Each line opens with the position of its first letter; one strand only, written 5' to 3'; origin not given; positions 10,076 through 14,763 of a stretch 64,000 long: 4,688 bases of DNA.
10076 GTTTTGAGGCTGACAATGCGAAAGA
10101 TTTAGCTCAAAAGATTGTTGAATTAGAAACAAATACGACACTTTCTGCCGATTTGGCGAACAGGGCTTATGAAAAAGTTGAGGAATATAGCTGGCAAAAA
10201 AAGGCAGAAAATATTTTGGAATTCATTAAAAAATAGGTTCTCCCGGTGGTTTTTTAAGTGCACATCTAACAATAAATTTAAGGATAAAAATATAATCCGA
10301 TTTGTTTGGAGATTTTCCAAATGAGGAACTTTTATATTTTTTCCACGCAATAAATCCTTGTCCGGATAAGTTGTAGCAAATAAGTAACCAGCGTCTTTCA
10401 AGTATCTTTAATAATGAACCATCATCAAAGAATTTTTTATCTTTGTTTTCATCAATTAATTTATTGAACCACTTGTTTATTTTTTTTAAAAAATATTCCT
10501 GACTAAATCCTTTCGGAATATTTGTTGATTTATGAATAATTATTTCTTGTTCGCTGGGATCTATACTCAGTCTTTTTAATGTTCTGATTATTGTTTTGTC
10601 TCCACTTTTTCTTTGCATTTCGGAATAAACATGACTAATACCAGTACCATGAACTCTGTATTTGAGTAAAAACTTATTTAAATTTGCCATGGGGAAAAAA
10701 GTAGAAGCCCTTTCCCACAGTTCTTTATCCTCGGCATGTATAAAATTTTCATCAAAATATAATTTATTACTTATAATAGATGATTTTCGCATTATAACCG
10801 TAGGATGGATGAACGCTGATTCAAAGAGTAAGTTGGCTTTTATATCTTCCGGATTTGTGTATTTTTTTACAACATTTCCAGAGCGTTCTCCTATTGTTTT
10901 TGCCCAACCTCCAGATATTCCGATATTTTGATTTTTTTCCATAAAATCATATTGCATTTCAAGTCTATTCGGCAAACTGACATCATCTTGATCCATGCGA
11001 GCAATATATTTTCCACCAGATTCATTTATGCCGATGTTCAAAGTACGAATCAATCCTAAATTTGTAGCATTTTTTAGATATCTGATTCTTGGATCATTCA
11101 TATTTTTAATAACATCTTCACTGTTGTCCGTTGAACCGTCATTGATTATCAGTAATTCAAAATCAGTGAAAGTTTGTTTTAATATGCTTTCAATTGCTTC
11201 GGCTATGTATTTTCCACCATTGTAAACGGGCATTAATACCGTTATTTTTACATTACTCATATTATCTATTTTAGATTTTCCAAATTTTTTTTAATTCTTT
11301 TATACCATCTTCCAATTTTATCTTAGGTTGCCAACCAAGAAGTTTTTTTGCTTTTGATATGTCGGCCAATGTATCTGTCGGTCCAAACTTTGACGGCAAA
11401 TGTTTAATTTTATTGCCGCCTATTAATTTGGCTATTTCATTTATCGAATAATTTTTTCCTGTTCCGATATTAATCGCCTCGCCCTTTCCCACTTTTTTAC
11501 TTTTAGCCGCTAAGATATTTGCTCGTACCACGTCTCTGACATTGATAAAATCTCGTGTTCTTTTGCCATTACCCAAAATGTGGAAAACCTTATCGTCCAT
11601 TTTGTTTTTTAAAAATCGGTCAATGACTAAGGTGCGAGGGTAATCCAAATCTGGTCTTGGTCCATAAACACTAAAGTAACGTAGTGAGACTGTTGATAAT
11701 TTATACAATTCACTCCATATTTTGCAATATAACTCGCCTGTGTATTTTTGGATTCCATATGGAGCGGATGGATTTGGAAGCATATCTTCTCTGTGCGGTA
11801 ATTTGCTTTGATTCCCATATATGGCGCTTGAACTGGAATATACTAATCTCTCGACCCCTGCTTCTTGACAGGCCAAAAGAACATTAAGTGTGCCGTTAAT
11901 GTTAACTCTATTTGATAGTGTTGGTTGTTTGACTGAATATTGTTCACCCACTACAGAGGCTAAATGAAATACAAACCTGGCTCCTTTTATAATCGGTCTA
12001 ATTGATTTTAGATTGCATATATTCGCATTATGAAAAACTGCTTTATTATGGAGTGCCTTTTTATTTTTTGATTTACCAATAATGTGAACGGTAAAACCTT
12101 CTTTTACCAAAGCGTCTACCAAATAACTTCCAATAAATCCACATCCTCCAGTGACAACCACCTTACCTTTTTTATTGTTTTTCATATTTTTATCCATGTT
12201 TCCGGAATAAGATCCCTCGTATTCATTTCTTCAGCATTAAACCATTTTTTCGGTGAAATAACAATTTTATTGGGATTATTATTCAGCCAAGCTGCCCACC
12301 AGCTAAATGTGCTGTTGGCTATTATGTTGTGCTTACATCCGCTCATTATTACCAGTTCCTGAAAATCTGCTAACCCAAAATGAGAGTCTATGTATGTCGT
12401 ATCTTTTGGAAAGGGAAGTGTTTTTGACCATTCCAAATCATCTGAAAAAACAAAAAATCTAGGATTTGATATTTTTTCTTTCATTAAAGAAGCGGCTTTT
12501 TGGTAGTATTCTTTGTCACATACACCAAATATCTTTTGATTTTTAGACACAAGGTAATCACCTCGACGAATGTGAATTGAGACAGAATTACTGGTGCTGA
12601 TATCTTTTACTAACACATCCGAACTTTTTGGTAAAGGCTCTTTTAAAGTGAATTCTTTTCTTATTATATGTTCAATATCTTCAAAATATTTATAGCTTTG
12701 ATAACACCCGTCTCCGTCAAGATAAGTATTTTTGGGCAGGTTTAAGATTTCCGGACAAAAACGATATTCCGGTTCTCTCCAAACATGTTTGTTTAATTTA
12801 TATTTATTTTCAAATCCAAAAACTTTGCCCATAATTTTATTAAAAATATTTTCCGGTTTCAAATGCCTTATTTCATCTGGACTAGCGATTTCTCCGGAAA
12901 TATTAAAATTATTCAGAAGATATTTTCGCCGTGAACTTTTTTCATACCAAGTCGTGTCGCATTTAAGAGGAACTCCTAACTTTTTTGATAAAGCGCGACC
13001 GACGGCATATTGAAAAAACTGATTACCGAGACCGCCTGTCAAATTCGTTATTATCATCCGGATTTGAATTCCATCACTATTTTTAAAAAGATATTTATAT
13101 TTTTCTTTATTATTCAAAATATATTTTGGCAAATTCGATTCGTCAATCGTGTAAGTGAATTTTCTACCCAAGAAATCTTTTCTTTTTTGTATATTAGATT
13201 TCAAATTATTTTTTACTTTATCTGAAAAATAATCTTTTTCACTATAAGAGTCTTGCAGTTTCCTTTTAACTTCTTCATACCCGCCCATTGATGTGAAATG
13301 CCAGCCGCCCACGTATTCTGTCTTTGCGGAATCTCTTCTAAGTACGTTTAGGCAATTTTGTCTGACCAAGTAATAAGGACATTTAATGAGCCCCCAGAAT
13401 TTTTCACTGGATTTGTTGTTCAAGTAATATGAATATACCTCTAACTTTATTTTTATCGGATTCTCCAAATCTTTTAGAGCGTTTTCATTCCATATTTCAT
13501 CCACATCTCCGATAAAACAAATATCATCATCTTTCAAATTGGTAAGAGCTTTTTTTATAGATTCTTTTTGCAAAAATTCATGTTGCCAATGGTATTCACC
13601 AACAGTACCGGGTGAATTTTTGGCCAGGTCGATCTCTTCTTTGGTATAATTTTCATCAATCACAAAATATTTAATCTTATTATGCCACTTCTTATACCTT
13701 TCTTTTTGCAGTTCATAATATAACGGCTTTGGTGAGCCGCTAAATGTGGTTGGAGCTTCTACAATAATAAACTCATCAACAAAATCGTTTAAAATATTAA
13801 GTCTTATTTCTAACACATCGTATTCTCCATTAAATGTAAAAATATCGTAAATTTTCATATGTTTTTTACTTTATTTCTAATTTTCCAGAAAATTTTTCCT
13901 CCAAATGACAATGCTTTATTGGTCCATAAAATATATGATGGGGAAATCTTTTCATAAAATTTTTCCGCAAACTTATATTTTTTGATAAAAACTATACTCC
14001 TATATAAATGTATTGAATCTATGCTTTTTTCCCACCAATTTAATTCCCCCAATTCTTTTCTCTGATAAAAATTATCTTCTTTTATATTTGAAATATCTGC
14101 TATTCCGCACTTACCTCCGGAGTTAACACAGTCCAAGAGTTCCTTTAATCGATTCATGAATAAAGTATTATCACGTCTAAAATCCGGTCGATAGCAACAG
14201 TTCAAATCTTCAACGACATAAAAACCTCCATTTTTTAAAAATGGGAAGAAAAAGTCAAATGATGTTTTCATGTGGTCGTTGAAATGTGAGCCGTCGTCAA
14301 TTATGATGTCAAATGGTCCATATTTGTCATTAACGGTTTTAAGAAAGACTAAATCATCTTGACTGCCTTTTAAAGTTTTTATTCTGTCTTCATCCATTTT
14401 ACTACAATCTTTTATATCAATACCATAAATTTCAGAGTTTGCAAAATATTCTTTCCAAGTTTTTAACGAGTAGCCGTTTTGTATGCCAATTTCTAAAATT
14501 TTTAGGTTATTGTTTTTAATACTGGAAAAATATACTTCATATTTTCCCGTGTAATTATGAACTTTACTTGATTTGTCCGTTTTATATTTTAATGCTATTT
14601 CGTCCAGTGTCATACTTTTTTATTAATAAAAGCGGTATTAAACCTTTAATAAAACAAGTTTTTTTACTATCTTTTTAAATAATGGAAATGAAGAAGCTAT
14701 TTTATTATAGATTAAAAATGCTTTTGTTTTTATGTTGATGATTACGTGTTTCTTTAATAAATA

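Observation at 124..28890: A glycan island with an exceptional density of methyltransferases and fused methyltransferase-glycosyltransferase enzymes, next to a Wzm/Wzt exporter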

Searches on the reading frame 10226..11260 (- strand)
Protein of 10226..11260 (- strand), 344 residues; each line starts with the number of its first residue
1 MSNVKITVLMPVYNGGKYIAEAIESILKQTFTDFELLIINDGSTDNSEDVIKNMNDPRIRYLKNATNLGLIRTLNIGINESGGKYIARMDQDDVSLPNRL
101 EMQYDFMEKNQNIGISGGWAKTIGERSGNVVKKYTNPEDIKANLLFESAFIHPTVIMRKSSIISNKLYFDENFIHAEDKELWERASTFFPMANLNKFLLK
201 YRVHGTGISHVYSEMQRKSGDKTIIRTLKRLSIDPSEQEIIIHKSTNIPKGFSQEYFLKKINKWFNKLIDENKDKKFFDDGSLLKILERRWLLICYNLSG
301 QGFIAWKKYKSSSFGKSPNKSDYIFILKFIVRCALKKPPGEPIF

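Call 4: search_protein_families(library=pfam, proteins=[window:10226-11260:-], max_evalue=0.01)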
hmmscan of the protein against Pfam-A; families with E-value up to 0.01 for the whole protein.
window:10226-11260:- (344 aa): 3 families
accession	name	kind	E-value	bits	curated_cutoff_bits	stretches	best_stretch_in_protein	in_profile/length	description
PF00535.33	Glycos_transf_2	-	4.3e-34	118.3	23.3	1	7-153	1-154/168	Glycosyl transferase family 2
PF10111.15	Glyco_tranf_2_2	-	1.5e-11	44.8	27.3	1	7-207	1-221/276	Glycosyltransferase like family 2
PF13641.12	Glyco_tranf_2_3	-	1.3e-07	32.3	27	1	6-117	3-120/230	Glycosyltransferase like family 2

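Call 20: search_protein_families(library=ncbifam, proteins=[window:10226-11260:-], max_evalue=0.00001)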
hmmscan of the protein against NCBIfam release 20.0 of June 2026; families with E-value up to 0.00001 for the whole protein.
window:10226-11260:- (344 aa): 15 families
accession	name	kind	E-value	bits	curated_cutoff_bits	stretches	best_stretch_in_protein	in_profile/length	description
NF053739.1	GlytfEpsEBac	equivalog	1.2e-34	119.5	450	1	5-185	2-185/265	glycosyltransferase EpsE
NF047683.1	TeichurnBiosyTuaG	equivalog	1.5e-24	87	400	1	4-209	6-211/252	teichuronic acid biosynthesis protein TuaG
NF007482.0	PRK10073.1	equivalog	1.5e-20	73.5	423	1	3-108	5-111/334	glycosyltransferase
NF007453.0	PRK10018.1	equivalog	1.2e-17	64.4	382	1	3-106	5-110/280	colanic acid biosynthesis glycosyltransferase WcaA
TIGR03937.1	PgaC_IcaA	equivalog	1.2e-17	64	422.3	1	5-117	46-160/407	poly-beta-1,6-N-acetyl-D-glucosamine synthase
TIGR04017.1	WcaA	equivalog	1.5e-17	64.1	495.75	1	3-106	4-109/279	colanic acid biosynthesis glycosyltransferase WcaA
NF050050.1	ProtGlycPglI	equivalog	4.1e-15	56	500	1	5-134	3-131/306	GalNAc(5)-diNAcBac-PP-undecaprenol beta-1,3-glucosyltransferase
TIGR03111.1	glyc2_xrt_Gpos1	hypoth_equivalog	1.3e-11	43.9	363.95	1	5-118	50-167/439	TIGR03111 family XrtG-associated glycosyltransferase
NF041394.1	GtaseAglG_Halo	equivalog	1.9e-11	43.8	440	1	5-118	2-118/304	glucosyl-dolichyl phosphate glucuronosyltransferase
NF038302.1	EPS_HpsE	equivalog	6.2e-11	41.8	300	1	5-118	2-122/307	hormogonium polysaccharide biosynthesis glycosyltransferase HpsE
TIGR04440.1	glyco_TIGR04440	domain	6.4e-11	42.4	70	1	5-135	1-134/215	TIGR00180 family glycosyltransferase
NF041875.1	EPS_EpsD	equivalog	1.9e-10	40.7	370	1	7-108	2-105/325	exopolysaccharide biosynthesis glycosyltransferase EpsD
NF047588.1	GlcsyltransPgfSStrep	equivalog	3.2e-09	36.4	500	1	5-98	2-101/308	glycosyltransferase PgfS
NF038299.1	EPS_HpsN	equivalog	1e-07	31.2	425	1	5-118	2-117/317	hormogonium polysaccharide biosynthesis glycosyltransferase HpsN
NF007986.1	PRK10714.1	equivalog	7.2e-06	25.2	529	0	5-97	7-105/316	undecaprenyl-phosphate 4-deoxy-4-formamido-L-arabinose transferase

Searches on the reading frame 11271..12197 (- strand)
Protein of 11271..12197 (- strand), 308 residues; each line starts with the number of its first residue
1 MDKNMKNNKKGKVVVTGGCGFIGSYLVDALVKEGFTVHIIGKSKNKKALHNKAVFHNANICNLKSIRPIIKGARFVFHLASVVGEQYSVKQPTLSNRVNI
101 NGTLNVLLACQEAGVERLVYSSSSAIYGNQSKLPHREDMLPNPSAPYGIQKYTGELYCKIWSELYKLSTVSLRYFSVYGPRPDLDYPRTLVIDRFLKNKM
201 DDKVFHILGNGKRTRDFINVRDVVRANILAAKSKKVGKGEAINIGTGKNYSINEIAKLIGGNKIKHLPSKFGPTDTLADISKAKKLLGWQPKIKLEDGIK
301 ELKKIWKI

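Call 4: search_protein_families(library=pfam, proteins=[window:11271-12197:-], max_evalue=0.01)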
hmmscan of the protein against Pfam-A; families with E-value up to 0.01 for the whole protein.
window:11271-12197:- (308 aa): 11 families
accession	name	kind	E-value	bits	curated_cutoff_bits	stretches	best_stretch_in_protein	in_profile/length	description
PF01370.27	Epimerase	-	3.7e-55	187.4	20.9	1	13-245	1-240/240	NAD dependent epimerase/dehydratase family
PF16363.11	GDP_Man_Dehyd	-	3.5e-51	175.1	27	1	15-301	2-331/332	GDP-mannose 4,6 dehydratase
PF01073.25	3Beta_HSD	-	2e-27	96.4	22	1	14-233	1-231/280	3-beta hydroxysteroid dehydrogenase/isomerase family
PF04321.23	RmlD_sub_bind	-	2.8e-11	43.5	27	1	12-159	2-137/287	RmlD substrate binding domain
PF05368.20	NmrA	-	5.9e-11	42.9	27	1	10-125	2-109/298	NmrA-like family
PF13460.12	NAD_binding_10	-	2.6e-09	37.7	27.2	1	17-132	1-107/184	NAD(P)H-binding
PF07993.18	NAD_binding_4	-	7.9e-08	32.2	20.1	1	68-133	84-148/258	Male sterility protein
PF02719.21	Polysacc_synt_2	-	1.8e-06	27.8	20.2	1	13-123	1-128/293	Polysaccharide biosynthesis protein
PF03435.24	Sacchrp_dh_NADP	-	0.00032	21.5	25.1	1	18-82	5-78/129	Saccharopine dehydrogenase NADP binding domain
PF08659.16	KR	-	0.00078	19.8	22.6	0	11-50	1-39/180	KR domain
PF00106.31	adh_short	-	0.0031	17.5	26.6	1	13-47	3-37/195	short chain dehydrogenase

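Call 20: search_protein_families(library=ncbifam, proteins=[window:11271-12197:-], max_evalue=0.00001)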
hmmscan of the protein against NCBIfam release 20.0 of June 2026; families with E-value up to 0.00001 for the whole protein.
window:11271-12197:- (308 aa): 26 families (the best 25 are shown)
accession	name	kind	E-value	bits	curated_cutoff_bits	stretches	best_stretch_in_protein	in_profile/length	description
TIGR01179.1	galE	equivalog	5.6e-41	140.5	262.3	1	12-300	1-319/332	UDP-glucose 4-epimerase GalE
TIGR04180.1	EDH_00030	hypoth_equivalog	5.9e-39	133.9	475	1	13-292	1-295/297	NAD-dependent 4,6-dehydratase LegB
NF011728.1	PRK15181.1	equivalog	1.4e-36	126.3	760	1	50-304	68-335/348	Vi polysaccharide biosynthesis UDP-N-acetylglucosaminuronic acid C-4 epimerase TviC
TIGR02197.1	heptose_epim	equivalog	8.7e-30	104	274.6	1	13-301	1-308/316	ADP-glyceromanno-heptose 6-epimerase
TIGR01181.1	dTDP_gluc_dehyt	equivalog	2.9e-28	98.9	365.1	1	12-301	1-306/321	dTDP-glucose 4,6-dehydratase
NF047922.1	GDPFucSynFcl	equivalog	2.3e-23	83.1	500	1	10-304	2-299/308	GDP-L-fucose synthase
NF007956.0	PRK10675.1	subfamily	1.3e-22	80.4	394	1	12-182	2-185/338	UDP-glucose 4-epimerase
NF042423.1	oxyalk_red_Shew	equivalog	6.7e-21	74.7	580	1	8-236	6-226/331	2-alkyl-3-oxoalkanoate reductase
NF042422.1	oxyalk_red_OleD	equivalog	1.1e-19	71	580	1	12-252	2-239/329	2-alkyl-3-oxoalkanoate reductase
TIGR03466.1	HpnA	hypoth_equivalog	3.5e-19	68.8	367.65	1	12-238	2-224/327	hopanoid-associated sugar epimerase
NF043036.1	ErythonDh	equivalog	1.3e-17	64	325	1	12-159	2-161/321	D-erythronate dehydrogenase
NF008360.0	PRK11150.1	equivalog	1.7e-17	63.6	452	1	13-257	2-248/310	ADP-glyceromanno-heptose 6-epimerase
NF007582.0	PRK10217.1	equivalog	3.3e-15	56.1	698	1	12-249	3-256/355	dTDP-glucose 4,6-dehydratase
TIGR01472.1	gmd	equivalog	1.1e-14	54.5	415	1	14-257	4-262/342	GDP-mannose 4,6-dehydratase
NF007490.0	PRK10084.1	subfamily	1.1e-14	54.3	649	1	12-249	2-263/361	dTDP-glucose 4,6-dehydratase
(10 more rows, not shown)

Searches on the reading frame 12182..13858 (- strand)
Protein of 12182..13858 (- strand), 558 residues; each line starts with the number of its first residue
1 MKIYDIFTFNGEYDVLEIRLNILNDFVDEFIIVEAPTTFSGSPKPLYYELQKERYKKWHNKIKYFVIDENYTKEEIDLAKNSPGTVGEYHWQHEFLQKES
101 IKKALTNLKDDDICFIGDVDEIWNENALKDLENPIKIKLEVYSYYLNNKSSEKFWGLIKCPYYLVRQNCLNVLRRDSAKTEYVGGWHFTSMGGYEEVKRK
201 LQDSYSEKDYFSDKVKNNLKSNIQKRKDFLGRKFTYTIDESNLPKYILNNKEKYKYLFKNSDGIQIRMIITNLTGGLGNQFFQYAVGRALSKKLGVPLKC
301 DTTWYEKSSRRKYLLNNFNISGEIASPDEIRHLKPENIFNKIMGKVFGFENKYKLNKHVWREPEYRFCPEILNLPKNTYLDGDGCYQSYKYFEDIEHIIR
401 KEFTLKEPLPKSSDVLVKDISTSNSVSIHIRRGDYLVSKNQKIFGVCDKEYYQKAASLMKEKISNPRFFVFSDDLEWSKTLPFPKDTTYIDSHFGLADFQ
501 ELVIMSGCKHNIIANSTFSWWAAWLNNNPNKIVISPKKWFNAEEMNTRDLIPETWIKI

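Call 4: search_protein_families(library=pfam, proteins=[window:12182-13858:-], max_evalue=0.01)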
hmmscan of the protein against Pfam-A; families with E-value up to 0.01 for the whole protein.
window:12182-13858:- (558 aa): 2 families
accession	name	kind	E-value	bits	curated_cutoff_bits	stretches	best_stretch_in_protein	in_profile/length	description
PF01531.22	Glyco_transf_11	-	5.6e-32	111.6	23.9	1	273-557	6-296/298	Glycosyl transferase family 11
PF04724.18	Glyco_transf_17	-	1.2e-21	77.6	26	1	2-257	74-340/348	Glycosyltransferase family 17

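Call 10: search_protein_families(library=ncbifam, proteins=[window:12182-13858:-], max_evalue=0.01)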
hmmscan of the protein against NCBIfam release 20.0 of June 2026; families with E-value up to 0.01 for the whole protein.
window:12182-13858:- (558 aa): 0 families

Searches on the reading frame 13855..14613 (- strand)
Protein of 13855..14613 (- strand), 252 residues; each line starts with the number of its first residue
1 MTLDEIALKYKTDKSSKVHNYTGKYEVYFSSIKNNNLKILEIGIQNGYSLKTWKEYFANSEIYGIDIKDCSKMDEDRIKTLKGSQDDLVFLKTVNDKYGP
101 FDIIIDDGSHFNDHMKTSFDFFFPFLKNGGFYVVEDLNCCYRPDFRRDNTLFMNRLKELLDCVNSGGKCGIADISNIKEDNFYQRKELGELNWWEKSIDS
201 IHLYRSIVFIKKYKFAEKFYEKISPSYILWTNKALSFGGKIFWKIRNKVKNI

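Call 4: search_protein_families(library=pfam, proteins=[window:13855-14613:-], max_evalue=0.01)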
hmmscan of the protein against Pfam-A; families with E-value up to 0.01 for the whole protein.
window:13855-14613:- (252 aa): 1 family
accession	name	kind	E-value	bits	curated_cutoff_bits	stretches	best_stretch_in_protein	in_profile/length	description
PF13578.12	Methyltransf_24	-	0.00046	21.5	26.3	1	40-136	1-104/105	Methyltransferase domain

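Call 10: search_protein_families(library=ncbifam, proteins=[window:13855-14613:-], max_evalue=0.01)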
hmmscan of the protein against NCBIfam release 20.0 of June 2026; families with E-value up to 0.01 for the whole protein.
window:13855-14613:- (252 aa): 0 families

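Call 65: search_solved_structures(query=window:13855-14613:-, max_evalue=1)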
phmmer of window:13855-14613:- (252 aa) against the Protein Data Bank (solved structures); distinct sequences matched with E-value up to 1: 4.
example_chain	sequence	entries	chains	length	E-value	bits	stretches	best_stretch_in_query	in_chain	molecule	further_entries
3ssm_A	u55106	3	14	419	2.1e-36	129.4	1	3-146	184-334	Methyltransferase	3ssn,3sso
8ia9_A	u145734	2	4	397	5.4e-34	121.5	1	4-146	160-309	Demethylmacrocin O-methyltransferase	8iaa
3svz_A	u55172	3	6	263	0.27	14.4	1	74-138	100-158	Putative methyltransferase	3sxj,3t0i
3f4k_A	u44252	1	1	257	0.31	14.2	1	74-138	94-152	Putative methyltransferase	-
